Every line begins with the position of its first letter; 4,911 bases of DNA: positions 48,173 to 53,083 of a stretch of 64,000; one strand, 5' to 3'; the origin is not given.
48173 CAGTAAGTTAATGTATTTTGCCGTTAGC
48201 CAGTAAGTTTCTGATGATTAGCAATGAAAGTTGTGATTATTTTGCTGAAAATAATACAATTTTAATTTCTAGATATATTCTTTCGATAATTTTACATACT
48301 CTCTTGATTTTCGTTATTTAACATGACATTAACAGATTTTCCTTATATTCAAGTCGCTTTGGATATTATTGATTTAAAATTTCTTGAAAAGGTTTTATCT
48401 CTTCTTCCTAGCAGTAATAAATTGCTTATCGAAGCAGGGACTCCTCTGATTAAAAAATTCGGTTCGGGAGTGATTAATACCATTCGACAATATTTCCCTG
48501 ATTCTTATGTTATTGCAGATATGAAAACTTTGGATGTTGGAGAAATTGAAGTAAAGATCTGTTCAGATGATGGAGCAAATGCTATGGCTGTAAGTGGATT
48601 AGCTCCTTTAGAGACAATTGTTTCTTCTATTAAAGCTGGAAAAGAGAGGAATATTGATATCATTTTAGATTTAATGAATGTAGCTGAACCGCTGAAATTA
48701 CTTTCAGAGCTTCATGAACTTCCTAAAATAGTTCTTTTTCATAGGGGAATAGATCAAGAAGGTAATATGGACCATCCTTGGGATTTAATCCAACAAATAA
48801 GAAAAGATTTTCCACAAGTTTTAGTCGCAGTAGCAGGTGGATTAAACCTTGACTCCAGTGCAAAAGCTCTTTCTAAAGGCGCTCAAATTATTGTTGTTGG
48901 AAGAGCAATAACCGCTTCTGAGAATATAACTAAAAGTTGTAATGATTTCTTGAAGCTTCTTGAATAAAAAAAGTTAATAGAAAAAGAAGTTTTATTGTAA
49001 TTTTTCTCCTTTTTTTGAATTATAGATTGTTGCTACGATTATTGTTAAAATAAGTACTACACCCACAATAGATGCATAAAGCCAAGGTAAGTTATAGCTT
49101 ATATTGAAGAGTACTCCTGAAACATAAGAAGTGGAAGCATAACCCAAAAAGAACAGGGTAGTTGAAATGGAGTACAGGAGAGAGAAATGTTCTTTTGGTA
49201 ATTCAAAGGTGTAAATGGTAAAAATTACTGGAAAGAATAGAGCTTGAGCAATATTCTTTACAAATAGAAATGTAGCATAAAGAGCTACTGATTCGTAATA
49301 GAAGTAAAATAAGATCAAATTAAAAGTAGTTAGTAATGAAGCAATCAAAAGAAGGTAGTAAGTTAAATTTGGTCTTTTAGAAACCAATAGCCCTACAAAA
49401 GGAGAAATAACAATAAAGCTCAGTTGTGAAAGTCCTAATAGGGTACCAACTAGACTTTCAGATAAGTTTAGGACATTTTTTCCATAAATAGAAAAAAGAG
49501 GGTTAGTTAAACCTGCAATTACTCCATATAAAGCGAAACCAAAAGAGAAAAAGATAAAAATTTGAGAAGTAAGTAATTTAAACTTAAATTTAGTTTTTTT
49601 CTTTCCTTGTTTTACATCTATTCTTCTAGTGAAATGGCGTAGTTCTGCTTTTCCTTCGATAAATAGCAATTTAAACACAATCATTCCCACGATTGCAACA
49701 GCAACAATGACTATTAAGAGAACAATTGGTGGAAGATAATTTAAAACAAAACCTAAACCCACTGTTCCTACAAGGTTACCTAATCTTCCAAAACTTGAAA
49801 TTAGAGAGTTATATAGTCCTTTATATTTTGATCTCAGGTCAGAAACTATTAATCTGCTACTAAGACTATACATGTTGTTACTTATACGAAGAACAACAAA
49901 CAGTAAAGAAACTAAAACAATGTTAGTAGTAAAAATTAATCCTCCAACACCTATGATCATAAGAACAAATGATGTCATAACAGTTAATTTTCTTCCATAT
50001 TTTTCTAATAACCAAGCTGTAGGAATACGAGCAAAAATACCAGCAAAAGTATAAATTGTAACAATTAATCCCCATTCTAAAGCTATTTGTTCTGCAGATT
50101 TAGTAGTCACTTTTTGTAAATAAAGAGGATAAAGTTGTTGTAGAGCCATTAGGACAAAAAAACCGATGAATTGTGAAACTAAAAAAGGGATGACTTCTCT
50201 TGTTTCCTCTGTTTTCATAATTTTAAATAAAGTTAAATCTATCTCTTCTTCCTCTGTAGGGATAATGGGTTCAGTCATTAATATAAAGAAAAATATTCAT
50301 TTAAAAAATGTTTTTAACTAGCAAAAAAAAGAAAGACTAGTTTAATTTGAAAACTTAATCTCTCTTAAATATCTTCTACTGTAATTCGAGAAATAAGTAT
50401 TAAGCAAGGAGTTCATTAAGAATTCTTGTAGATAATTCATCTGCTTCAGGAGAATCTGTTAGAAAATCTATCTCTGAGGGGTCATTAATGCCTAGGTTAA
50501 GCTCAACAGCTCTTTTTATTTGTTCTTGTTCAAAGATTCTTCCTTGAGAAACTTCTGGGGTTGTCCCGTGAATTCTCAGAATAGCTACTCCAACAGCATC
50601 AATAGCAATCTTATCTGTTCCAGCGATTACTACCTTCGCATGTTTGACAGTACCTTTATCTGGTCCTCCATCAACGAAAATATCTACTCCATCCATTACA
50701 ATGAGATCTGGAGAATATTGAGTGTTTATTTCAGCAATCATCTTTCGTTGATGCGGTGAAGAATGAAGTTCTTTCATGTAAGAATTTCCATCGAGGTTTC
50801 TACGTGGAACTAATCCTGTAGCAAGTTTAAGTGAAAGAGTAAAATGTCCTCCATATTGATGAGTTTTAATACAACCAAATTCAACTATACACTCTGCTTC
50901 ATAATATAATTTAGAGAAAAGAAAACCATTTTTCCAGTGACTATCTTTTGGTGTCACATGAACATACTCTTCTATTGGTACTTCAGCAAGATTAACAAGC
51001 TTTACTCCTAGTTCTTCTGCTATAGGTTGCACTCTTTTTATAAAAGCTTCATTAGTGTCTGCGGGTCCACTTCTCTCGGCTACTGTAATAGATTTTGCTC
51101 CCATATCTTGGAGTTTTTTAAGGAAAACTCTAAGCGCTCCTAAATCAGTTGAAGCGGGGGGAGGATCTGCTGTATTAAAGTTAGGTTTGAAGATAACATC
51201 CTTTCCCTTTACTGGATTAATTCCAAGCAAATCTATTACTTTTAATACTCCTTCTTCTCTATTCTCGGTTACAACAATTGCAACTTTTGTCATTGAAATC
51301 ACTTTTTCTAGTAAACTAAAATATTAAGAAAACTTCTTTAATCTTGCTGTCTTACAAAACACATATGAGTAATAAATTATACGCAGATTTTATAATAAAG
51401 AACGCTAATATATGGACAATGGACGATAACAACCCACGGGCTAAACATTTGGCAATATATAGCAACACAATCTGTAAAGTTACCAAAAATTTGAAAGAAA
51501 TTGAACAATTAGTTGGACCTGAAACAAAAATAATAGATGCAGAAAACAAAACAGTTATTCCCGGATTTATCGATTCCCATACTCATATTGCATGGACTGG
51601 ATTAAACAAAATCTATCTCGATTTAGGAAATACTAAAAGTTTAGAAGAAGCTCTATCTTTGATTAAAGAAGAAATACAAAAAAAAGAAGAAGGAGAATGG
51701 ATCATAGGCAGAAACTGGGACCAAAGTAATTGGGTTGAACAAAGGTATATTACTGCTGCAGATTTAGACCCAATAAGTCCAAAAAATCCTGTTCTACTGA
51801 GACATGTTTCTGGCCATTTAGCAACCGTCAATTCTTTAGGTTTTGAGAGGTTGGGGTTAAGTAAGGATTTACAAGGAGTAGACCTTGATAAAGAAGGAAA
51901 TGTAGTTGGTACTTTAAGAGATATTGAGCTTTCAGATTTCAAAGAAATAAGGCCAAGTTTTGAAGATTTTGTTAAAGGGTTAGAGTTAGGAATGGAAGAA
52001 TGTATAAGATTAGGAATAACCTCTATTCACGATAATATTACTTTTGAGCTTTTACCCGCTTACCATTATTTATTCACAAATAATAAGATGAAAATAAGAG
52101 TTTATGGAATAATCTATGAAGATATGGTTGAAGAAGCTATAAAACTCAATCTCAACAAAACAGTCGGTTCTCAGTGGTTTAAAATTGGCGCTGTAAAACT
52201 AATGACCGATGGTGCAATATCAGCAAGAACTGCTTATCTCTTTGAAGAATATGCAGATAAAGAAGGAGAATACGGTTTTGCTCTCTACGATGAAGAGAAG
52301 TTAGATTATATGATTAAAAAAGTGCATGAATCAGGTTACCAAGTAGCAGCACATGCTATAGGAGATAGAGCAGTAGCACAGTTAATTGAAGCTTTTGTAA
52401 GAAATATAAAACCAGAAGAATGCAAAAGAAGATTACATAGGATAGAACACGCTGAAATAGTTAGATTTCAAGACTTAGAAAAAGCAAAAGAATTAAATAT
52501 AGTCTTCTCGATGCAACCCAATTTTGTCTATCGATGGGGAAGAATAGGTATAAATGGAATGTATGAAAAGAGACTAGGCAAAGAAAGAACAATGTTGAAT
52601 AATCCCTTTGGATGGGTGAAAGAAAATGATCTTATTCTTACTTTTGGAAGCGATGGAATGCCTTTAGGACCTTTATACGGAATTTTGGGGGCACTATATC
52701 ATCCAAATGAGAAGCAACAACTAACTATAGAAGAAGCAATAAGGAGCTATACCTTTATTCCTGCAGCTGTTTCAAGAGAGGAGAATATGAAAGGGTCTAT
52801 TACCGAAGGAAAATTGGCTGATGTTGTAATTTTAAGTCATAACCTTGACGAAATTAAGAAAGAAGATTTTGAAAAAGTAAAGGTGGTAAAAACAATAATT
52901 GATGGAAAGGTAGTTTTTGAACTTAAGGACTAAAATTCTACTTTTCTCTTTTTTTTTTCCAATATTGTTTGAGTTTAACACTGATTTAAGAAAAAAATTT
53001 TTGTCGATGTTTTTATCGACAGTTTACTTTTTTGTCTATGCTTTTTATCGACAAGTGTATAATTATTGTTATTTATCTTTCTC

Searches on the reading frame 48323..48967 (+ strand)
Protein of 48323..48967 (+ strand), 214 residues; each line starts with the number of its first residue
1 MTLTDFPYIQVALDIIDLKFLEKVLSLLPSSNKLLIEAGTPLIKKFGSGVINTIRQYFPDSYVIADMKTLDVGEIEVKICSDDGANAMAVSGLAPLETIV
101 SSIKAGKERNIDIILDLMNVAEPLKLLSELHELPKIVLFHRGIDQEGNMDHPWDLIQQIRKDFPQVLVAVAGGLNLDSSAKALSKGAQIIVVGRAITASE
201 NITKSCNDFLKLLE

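Call 68: search_protein_families(library=pfam, proteins=[window:48323-48967:+], max_evalue=0.001)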
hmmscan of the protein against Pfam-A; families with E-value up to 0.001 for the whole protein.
window:48323-48967:+ (214 aa): 2 families
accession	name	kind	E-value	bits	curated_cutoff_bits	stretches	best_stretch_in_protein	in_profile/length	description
PF00215.30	OMPdecase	-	5.8e-29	102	27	1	7-205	1-217/221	Orotidine 5'-phosphate decarboxylase / HUMPS family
PF00834.25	Ribul_P_3_epim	-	0.00074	19.4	21.1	0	152-196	149-197/198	Ribulose-phosphate 3 epimerase family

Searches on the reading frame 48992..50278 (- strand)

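Call 68: search_protein_families(library=pfam, proteins=[window:48992-50278:-], max_evalue=0.001)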
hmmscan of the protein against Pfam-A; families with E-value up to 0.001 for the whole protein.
window:48992-50278:- (428 aa): 3 families
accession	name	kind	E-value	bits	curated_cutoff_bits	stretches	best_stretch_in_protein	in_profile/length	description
PF07690.21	MFS_1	-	1e-29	104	33.4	2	33-355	2-318/347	Major Facilitator Superfamily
PF00083.30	Sugar_tr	-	2.7e-06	27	22.3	1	37-127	18-106/452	Sugar (and other) transporter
PF01306.25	LacY_symp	-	3.8e-05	23.1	24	1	239-417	7-188/413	LacY proton/sugar symporter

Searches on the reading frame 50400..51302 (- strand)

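Call 68: search_protein_families(library=pfam, proteins=[window:50400-51302:-], max_evalue=0.001)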
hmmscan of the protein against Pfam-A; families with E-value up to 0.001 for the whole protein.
window:50400-51302:- (300 aa): 1 family
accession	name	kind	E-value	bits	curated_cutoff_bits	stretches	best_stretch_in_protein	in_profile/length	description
PF04015.17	DUF362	-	4.5e-32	112.2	24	1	36-239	1-199/200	Domain of unknown function (DUF362)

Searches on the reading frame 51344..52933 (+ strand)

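Call 68: search_protein_families(library=pfam, proteins=[window:51344-52933:+], max_evalue=0.001)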
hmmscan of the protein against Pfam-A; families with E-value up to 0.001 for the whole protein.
window:51344-52933:+ (529 aa): 2 families
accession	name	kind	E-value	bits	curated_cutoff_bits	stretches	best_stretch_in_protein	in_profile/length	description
PF07969.17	Amidohydro_3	-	4.2e-94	317.1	29.7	1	62-525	1-472/472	Amidohydrolase family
PF01979.26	Amidohydro_1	-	8.9e-20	71.6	25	1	303-524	135-345/345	Amidohydrolase family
